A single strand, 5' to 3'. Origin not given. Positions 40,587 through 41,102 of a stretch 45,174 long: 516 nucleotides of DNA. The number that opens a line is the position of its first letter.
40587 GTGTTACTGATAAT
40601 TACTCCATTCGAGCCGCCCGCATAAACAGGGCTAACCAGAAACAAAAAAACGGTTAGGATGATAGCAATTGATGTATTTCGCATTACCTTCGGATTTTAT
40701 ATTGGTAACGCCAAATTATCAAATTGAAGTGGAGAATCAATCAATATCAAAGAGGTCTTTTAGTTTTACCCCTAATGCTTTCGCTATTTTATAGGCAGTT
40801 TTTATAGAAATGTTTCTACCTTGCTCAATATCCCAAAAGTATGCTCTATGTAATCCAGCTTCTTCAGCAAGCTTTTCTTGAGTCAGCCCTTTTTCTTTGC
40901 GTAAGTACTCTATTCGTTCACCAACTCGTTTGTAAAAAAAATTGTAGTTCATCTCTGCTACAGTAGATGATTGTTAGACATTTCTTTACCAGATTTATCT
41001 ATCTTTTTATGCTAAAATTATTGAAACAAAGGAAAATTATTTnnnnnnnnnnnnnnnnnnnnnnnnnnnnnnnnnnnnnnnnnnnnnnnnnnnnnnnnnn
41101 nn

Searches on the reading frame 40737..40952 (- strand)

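Call 70: search_protein_families(library=pfam, proteins=[window:40737-40952:-], max_evalue=0.001)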
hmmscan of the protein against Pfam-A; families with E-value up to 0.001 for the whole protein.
window:40737-40952:- (71 aa): 4 families
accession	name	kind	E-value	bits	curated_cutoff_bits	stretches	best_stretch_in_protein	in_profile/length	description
PF01381.28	HTH_3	-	1.3e-14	54.4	23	1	14-67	1-55/55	Helix-turn-helix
PF12844.13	HTH_19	-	6.1e-12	45.7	30.2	1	11-68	1-59/64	Helix-turn-helix domain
PF13443.12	HTH_26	-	1.7e-09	38.2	22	1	13-70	1-60/63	Cro/C1-type HTH DNA-binding domain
PF13560.12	HTH_31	-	2.7e-09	37.6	27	1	10-62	2-56/64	Helix-turn-helix domain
